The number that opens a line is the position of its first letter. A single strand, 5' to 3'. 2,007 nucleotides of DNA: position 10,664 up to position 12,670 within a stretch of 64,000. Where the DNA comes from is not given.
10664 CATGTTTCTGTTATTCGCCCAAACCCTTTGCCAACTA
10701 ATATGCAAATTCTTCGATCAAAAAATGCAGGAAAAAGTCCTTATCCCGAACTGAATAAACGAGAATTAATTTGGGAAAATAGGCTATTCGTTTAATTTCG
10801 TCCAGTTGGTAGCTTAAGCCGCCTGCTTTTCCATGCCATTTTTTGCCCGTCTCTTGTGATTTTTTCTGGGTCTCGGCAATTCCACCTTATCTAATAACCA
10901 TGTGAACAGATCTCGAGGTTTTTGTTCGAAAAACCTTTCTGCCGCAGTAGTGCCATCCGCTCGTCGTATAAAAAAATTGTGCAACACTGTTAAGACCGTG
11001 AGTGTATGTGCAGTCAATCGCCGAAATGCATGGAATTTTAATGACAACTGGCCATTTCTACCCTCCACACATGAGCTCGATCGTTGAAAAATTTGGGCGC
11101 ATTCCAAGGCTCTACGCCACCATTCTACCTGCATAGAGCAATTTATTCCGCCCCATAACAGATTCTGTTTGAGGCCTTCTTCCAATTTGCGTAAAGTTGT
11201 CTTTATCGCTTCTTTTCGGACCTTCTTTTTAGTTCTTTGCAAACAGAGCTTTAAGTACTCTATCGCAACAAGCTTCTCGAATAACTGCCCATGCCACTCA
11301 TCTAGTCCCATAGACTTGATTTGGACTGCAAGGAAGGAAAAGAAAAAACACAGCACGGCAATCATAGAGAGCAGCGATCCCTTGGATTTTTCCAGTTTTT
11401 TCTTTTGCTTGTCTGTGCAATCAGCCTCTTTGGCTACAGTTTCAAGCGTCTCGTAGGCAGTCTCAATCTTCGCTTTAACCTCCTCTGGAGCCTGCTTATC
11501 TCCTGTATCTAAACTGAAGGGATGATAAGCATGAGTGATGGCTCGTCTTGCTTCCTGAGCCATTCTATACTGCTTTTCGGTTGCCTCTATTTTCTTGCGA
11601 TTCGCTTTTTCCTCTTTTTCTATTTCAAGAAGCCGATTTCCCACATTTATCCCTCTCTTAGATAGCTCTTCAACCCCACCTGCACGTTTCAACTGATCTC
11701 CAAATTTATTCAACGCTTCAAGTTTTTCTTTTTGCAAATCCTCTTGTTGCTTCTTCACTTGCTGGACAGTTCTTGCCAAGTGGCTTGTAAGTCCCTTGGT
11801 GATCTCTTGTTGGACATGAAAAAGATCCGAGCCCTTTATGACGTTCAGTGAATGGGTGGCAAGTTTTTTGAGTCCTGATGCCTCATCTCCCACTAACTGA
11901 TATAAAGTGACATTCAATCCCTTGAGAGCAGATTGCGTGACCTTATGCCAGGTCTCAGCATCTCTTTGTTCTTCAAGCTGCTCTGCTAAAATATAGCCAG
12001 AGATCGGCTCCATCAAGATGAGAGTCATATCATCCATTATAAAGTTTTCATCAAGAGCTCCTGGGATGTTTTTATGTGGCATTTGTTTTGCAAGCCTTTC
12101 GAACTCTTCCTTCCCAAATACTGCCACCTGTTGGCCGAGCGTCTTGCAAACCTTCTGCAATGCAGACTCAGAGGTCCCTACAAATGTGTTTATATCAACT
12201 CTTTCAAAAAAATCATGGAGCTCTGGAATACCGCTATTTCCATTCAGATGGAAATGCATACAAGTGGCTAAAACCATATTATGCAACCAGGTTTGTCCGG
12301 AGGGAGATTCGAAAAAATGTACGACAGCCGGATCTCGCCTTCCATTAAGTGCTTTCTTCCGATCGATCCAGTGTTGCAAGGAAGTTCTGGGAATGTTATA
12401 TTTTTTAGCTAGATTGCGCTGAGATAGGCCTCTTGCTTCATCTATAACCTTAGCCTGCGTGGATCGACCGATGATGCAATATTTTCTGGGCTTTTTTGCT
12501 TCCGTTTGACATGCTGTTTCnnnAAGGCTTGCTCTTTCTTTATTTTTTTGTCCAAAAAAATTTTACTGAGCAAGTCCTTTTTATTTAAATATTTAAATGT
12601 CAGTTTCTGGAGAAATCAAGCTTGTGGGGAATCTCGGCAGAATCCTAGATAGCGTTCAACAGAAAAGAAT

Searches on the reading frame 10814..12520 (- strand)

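Call 86: search_protein_families(library=pfam, proteins=[window:10814-12520:-], max_evalue=0.00001)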
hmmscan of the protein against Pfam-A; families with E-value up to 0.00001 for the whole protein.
window:10814-12520:- (568 aa): 1 family
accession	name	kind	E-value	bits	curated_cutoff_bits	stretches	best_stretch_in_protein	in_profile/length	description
PF19936.4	DUF6399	-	4.6e-41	140.7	35.4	1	415-556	3-145/146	Family of unknown function (DUF6399)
